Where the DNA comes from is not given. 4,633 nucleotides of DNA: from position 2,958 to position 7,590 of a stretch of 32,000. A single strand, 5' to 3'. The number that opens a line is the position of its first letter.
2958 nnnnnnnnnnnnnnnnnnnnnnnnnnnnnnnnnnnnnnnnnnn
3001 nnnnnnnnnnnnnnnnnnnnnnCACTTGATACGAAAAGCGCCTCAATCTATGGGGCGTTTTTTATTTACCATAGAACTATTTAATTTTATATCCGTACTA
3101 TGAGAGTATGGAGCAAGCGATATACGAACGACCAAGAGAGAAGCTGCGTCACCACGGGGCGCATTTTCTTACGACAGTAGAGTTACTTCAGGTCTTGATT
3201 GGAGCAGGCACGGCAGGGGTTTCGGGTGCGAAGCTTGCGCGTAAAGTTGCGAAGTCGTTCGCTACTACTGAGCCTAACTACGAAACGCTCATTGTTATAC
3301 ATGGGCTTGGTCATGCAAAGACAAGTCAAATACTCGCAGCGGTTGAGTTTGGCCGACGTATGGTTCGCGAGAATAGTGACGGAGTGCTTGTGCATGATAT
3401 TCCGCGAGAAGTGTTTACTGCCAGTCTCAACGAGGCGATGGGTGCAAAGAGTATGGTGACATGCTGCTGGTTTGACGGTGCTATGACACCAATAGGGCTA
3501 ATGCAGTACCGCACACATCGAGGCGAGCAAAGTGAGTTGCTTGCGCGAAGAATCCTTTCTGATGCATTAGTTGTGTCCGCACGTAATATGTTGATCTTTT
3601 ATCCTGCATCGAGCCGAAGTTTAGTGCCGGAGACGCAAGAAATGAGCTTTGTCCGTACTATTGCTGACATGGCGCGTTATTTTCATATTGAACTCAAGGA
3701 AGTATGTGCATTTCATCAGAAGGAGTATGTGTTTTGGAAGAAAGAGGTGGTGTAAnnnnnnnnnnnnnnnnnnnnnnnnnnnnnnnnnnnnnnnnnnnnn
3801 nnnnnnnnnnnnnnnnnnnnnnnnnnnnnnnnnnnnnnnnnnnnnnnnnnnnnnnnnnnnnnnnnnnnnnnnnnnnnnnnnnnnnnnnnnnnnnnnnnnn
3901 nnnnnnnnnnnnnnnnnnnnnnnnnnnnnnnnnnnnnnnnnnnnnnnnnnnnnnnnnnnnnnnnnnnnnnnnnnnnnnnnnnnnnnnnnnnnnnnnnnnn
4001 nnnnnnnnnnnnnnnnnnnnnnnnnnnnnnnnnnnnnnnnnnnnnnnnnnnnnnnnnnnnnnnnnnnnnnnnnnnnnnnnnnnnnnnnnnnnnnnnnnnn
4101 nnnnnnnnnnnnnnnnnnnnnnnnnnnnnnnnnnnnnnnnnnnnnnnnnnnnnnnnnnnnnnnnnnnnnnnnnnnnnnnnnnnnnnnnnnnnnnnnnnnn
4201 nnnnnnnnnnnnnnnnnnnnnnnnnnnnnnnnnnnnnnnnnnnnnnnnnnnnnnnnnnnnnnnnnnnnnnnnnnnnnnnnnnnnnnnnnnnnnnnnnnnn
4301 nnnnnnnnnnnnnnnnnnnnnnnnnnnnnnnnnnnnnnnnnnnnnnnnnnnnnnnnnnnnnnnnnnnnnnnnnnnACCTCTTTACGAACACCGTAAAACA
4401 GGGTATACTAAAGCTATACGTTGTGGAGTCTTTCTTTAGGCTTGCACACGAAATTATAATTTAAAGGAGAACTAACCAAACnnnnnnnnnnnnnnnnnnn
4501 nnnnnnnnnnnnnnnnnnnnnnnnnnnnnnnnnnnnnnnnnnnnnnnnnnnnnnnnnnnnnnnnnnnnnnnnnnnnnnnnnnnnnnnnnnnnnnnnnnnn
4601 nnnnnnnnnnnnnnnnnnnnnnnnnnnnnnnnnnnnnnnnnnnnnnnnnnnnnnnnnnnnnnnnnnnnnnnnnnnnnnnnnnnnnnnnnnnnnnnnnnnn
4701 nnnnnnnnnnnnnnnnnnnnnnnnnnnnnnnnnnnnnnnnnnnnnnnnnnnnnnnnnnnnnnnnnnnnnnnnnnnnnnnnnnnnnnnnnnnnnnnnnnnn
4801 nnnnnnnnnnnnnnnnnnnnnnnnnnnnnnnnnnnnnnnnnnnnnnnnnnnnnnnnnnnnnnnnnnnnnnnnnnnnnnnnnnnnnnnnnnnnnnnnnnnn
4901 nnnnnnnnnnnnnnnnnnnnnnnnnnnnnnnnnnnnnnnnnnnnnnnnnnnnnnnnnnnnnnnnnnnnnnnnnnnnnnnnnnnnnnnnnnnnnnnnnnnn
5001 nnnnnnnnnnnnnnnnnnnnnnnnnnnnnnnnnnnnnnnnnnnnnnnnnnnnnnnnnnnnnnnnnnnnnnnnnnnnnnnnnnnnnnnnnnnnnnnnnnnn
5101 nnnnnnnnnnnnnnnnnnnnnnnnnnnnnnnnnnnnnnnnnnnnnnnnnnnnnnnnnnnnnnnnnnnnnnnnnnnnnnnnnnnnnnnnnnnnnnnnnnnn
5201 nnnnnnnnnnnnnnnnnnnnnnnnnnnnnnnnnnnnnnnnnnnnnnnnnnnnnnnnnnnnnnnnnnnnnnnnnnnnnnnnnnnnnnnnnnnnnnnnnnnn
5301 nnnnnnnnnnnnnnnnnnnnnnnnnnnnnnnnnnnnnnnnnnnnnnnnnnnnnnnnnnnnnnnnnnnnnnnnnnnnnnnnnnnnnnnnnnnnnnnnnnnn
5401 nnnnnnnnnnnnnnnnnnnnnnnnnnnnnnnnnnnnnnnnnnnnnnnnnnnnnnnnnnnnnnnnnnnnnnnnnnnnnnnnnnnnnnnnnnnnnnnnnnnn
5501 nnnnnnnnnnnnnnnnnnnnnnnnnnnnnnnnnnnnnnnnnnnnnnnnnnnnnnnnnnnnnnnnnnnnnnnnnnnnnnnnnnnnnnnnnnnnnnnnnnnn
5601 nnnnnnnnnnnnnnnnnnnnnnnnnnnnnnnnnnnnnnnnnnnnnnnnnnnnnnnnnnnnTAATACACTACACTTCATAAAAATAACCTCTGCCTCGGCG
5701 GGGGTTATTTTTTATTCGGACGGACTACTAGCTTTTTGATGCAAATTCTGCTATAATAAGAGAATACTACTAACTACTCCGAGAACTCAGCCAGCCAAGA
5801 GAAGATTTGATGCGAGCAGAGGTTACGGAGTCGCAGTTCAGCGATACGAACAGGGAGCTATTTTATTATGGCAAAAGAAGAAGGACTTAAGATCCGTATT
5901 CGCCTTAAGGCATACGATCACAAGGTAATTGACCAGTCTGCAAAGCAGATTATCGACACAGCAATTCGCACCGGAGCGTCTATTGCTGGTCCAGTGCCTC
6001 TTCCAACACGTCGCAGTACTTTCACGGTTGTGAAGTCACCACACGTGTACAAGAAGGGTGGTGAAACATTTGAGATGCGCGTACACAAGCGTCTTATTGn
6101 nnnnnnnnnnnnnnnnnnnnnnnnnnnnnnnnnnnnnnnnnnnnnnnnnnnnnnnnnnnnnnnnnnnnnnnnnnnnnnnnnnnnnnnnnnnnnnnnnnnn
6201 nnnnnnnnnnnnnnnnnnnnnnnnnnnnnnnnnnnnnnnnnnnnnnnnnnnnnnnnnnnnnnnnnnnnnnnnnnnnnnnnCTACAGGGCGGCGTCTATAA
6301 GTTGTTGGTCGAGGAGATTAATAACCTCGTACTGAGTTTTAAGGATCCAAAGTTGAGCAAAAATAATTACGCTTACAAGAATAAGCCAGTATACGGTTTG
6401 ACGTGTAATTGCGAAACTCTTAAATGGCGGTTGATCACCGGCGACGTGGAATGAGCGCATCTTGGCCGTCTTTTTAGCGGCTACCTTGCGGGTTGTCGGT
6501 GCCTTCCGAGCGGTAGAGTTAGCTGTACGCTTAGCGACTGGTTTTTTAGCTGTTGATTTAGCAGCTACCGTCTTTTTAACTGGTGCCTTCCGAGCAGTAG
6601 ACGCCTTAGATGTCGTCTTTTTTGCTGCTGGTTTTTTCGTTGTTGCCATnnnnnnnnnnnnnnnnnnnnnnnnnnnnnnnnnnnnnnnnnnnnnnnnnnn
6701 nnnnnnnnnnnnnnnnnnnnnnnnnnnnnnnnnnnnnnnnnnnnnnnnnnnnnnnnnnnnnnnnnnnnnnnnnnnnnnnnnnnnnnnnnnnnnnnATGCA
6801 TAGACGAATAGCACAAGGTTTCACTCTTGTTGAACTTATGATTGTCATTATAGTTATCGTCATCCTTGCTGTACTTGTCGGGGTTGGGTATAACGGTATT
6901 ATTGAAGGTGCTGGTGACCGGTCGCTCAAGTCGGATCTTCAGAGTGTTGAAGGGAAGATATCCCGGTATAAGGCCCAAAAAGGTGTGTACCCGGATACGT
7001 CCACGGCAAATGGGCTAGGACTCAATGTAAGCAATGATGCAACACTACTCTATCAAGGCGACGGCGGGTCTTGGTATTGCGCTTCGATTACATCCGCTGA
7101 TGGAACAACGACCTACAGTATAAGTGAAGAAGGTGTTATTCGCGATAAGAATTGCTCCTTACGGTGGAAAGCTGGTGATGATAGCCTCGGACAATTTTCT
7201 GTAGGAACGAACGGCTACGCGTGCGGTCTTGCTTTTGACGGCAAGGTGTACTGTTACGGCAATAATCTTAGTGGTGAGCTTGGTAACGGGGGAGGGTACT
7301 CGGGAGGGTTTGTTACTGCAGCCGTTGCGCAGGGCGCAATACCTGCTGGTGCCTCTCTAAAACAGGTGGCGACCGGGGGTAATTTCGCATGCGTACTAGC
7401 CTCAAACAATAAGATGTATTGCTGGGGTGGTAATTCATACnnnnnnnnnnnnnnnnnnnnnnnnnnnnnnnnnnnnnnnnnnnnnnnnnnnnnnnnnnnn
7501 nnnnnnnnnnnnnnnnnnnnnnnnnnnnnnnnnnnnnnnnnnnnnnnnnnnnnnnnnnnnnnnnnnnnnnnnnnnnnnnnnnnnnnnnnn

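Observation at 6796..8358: Type IV prepilin N-terminus fused to a Cys-rich seven-bladed RCC1 propeller, inserted between rpsJ and rplC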

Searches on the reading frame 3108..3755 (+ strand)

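Call 11: search_protein_families(library=pfam, proteins=[window:3108-3755:+], max_evalue=0.001)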
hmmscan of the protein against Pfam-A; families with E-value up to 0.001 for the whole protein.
window:3108-3755:+ (215 aa): 1 family
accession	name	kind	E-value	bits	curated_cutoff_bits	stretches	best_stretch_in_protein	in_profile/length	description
PF20582.4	UPF0758_N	-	3.9e-13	49.7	27.1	1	6-72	7-76/77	UPF0758 N-terminal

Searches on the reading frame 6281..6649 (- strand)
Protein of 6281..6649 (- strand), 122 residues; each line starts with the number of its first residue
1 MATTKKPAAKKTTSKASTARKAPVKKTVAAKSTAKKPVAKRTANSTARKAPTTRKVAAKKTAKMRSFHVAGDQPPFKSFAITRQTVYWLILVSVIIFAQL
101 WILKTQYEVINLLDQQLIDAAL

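Call 3: search_protein_families(library=pfam, proteins=[window:6281-6649:-], max_evalue=0.1)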
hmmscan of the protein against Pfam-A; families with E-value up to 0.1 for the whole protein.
window:6281-6649:- (122 aa): 1 family
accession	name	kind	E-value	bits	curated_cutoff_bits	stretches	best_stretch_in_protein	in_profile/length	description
PF07382.16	HC2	-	8.5e-07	29.7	40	1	2-63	64-128/194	Histone H1-like nucleoprotein HC2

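Call 4: search_protein_families(library=ncbifam, proteins=[window:6281-6649:-], max_evalue=0.1)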
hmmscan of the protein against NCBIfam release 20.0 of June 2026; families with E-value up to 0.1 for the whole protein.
window:6281-6649:- (122 aa): 2 families
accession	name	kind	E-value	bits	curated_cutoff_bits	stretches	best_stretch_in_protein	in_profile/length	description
NF038052.1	histone_lik_HC2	exception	1.4e-06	28.6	135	1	4-63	20-81/201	histone H1-like DNA-binding protein Hc2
NF038053.1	hist_H1_lk_Burk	equivalog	9.3e-05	22.8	80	1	2-62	2-67/195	histone H1-like DNA-binding protein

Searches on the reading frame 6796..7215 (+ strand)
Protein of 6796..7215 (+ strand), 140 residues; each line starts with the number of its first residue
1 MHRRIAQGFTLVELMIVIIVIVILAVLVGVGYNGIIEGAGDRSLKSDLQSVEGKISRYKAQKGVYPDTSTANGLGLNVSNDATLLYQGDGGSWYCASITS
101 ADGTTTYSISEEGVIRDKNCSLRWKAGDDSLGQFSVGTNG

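Call 22: find_homologous_proteins(query=window:6796-7215:+, max_evalue=0.001)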
Query seq(140 aa) (140 aa): 2 proteins with E <= 0.001 among 42 candidates.
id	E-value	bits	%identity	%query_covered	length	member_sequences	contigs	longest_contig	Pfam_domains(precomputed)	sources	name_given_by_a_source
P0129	4.7e-7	48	43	60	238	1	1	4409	-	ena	-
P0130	6.6e-5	41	52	43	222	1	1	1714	-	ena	-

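Call 34: search_protein_families(library=pfam, proteins=[P0129, P0130], max_evalue=0.01)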
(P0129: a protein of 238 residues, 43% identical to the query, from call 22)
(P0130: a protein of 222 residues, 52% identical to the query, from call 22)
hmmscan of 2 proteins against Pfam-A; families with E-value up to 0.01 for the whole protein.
P0129 (238 aa): 0 families

P0130 (222 aa): 1 family
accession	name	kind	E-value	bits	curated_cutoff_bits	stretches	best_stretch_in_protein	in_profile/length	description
PF07963.17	N_methyl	-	0.0066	16.4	21.2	1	66-87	5-26/27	Prokaryotic N-terminal methylation motif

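Call 78: predict_structure(alignment_id=A4)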
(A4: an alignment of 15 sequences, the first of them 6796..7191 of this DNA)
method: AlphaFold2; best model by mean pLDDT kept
length: 132 residues; sequences in the alignment: 15
mean_pLDDT: 80.4   pTM: 0.62
mean pLDDT of the five models: 80.4, 77.6, 77.6, 68.9, 60.7
residues with pLDDT >= 90: 43; 70-90: 59; 50-70: 24; < 50: 6
segments of 3 or more residues with pLDDT < 50: 130-132
pLDDT, mean of each block of 10 residues (from residue 1): 56 86 79 67 90 93 91 82 86 89 90 86 57 46
secondary structure, 60 per line:
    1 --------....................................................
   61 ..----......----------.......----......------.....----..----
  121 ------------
elements in order: H9-62 H68-72 E83-89 E94-99 E106-110

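Call 81: fold_search(model_id=the predicted structure, library=pdb)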
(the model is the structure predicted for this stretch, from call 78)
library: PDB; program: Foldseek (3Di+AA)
matches with E <= 10: 418; with E <= 0.001: 1
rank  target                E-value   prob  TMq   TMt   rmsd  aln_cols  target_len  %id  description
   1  6xxd_A                3.6e-04  1.00  0.60  0.63   3.8       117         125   22  CryoEM structure of the type IV pilin PilA4 from Thermus thermophilus (released 2020-03-11)
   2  5v23                  3.0e-02  0.99  0.43  0.56   4.9        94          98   15  SeMet crystal structure of the Neisseria meningitidis non-core minor pilin PilV in the orthorhombic form (released 2018-02-07)
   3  1ay2_A                4.6e-02  0.96  0.47  0.41   6.6       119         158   19  STRUCTURE OF THE FIBER-FORMING PROTEIN PILIN AT 2.6 ANGSTROMS RESOLUTION (released 1998-04-29)
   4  4noa                  6.0e-02  0.96  0.42  0.50   5.0        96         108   20  Truncated minor pilin PilE from Pseudomonas aeruginosa (released 2014-11-19)
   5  5vxx_A                6.0e-02  0.93  0.46  0.41   5.5       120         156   20  Cryo-EM reconstruction of Neisseria gonorrhoeae Type IV pilus (released 2017-07-12)
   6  2hi2_A                8.2e-02  0.85  0.46  0.41   5.3       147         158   16  Crystal structure of native Neisseria gonorrhoeae Type IV pilin at 2.3 Angstroms Resolution (released 2006-09-12)
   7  9rla_I                3.6e-01  0.21  0.25  0.16  13.6        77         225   17  13S+Beta1 proteasome precursor complex (released 2026-03-18)
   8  5jw8                  4.3e-01  0.44  0.36  0.35   5.6        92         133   12  Crystal structure of the Type IV pilin subunit PilE from Neisseria meningitidis (released 2016-07-06)
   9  8tm5_H                4.3e-01  0.20  0.24  0.15  11.8        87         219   13  Human mixed 13S proteasome assembly intermediate (released 2024-10-23)
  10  8qz9_N                4.6e-01  0.21  0.26  0.21  12.1        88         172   10  Human 20S proteasome assembly intermediate structure 4 (released 2024-02-21)
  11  8qys_K                6.0e-01  0.16  0.26  0.14  13.5        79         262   19  Human preholo proteasome 20S core particle (released 2024-02-21)
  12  8rvo_I                6.4e-01  0.16  0.25  0.16  13.4        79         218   15  Proteasomal late precursor complex from pre1-1, state 1 (released 2024-09-11)
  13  8qz9_K                7.2e-01  0.15  0.26  0.15  13.6        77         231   21  Human 20S proteasome assembly intermediate structure 4 (released 2024-02-21)
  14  4r3o_I                8.2e-01  0.14  0.24  0.15  13.2        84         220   18  Human Constitutive 20S Proteasome (released 2015-01-28)
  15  8rvp_W                8.8e-01  0.14  0.25  0.17  13.4        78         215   15  Proteasomal late precursor complex from pre1-1, state 2 (released 2024-09-11)
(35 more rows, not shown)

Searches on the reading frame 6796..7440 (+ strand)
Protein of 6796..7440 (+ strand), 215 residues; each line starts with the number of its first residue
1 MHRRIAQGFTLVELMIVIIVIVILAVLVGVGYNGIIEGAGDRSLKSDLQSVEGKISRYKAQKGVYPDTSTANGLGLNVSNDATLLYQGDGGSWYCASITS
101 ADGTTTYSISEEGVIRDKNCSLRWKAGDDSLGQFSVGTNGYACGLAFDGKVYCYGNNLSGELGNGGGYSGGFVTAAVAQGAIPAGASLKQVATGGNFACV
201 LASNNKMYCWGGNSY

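Call 50: search_protein_representatives(protein=window:6796-7440:+)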
Query: 215 residues. Proteins with E-value up to 0.001 (for the whole library): 64594; up to 1e-10: 23105; up to 1e-30: 1474. The best 150 are listed.
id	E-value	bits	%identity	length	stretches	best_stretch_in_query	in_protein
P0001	2.7e-175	595.9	68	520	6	1-215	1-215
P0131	1.1e-144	495.8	44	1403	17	138-214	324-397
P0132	1.8e-122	423.3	34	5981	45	133-214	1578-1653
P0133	1.1e-119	414.2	45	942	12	109-213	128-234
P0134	2.7e-119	412.9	36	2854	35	137-213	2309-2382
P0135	1.2e-117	407.5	34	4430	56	130-215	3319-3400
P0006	3.6e-117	406.0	41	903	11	4-213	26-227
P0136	1.6e-113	394.1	38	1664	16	130-215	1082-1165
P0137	4.0e-110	382.9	41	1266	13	134-213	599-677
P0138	4.4e-104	363.2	45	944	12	142-214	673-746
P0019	3.1e-102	357.1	46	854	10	135-214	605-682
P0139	2.3e-101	354.3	43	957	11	140-214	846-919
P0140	1.6e-100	351.6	33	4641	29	126-214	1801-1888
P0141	3.4e-100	350.5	37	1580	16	131-214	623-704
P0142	3.8e-100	350.3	42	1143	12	139-215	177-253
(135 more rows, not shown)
